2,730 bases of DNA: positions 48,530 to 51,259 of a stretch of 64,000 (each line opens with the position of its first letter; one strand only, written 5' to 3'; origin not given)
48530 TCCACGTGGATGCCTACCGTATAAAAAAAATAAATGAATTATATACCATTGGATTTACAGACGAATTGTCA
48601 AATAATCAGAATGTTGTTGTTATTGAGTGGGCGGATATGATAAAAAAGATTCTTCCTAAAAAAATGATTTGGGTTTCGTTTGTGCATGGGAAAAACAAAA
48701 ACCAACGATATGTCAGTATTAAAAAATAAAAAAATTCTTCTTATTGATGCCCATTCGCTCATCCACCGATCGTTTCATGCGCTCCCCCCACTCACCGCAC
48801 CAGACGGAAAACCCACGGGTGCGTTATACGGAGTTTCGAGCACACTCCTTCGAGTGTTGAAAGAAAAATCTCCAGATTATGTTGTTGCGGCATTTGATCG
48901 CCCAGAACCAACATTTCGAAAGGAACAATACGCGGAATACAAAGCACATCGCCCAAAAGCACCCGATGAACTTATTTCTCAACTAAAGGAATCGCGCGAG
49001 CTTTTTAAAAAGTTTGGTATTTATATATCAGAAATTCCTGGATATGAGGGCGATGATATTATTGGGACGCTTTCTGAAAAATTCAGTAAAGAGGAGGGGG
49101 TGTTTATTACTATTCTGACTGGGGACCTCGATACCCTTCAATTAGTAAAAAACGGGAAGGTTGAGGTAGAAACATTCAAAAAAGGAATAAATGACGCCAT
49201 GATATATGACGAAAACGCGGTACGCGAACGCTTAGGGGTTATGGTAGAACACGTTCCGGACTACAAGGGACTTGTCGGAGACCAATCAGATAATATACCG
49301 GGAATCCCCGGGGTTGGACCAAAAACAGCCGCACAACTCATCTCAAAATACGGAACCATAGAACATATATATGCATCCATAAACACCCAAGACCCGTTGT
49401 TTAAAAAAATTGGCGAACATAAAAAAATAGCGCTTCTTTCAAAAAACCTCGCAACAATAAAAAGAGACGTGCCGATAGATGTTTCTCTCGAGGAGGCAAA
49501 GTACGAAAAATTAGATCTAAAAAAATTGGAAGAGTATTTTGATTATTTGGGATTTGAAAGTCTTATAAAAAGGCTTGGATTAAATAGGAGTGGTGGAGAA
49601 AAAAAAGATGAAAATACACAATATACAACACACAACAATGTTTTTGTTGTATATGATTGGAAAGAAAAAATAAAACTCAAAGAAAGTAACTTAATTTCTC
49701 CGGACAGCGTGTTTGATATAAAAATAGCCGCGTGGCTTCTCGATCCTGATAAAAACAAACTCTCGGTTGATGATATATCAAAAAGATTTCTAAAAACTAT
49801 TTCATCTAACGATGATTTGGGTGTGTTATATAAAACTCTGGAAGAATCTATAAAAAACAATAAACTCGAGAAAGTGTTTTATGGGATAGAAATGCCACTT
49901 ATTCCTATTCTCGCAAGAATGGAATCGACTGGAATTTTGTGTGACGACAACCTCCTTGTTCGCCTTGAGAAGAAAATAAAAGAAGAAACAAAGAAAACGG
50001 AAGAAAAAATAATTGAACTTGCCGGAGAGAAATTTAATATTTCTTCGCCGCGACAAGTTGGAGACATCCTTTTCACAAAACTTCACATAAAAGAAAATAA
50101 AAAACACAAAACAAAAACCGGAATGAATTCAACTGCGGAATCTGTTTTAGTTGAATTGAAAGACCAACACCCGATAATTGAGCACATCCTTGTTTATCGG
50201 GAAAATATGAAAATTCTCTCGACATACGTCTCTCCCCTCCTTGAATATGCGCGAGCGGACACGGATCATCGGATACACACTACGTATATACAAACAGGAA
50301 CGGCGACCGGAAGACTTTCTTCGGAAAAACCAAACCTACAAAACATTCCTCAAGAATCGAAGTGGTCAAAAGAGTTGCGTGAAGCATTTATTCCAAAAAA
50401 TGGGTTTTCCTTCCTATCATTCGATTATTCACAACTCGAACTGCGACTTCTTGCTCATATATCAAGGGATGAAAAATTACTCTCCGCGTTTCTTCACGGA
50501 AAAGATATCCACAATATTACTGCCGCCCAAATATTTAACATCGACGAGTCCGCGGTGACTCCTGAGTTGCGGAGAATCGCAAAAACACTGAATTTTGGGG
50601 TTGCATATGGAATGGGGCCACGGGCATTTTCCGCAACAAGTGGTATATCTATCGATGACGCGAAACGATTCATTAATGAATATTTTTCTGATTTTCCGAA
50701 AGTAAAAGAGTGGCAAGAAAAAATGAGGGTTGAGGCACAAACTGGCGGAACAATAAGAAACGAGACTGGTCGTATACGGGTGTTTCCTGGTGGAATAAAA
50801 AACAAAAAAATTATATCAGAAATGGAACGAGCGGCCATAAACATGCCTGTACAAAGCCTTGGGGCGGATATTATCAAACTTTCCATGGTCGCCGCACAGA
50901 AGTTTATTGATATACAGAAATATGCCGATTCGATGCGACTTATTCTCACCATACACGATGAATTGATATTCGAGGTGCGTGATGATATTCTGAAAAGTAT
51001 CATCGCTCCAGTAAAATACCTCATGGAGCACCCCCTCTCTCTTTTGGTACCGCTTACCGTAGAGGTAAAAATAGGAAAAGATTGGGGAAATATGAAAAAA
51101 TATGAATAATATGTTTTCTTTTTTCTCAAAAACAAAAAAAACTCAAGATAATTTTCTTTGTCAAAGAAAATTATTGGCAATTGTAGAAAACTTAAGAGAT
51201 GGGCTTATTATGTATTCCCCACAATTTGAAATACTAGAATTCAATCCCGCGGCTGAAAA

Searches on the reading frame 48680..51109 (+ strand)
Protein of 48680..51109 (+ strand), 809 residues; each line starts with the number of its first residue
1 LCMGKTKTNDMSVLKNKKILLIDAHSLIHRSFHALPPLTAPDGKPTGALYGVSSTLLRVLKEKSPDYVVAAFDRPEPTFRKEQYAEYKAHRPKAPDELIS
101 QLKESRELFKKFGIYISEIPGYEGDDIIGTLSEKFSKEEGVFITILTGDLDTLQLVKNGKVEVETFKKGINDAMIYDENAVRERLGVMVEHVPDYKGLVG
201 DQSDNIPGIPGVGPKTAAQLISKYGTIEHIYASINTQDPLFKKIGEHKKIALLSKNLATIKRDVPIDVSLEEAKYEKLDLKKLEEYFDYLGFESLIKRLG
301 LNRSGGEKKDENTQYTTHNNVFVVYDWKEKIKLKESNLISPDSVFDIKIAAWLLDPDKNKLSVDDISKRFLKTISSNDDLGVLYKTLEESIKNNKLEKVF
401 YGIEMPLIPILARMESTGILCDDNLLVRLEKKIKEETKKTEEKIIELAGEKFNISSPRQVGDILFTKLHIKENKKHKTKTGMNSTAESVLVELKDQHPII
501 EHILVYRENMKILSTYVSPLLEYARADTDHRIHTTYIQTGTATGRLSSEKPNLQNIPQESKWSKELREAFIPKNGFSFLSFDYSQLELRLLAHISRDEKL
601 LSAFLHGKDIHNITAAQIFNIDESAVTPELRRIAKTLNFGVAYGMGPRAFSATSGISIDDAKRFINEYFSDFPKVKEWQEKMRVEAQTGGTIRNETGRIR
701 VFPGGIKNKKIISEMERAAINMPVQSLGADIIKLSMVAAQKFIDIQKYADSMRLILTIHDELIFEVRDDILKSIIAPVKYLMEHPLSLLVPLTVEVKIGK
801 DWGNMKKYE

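Call 51: search_protein_families(library=pfam, proteins=[window:48680-51109:+], max_evalue=0.00001)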
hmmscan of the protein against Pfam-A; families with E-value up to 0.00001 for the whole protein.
window:48680-51109:+ (809 aa): 3 families
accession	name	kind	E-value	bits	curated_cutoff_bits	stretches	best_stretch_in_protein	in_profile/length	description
PF00476.26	DNA_pol_A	-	2.3e-127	425.5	34.3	1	426-803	4-380/381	DNA polymerase family A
PF02739.22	5_3_exonuc_N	-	6.9e-51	172.6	34.3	1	18-186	1-164/164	5'-3' exonuclease, N-terminal resolvase-like domain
PF01367.25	5_3_exonuc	-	1.6e-30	105.9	40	1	189-279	3-95/97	5'-3' exonuclease, C-terminal SAM fold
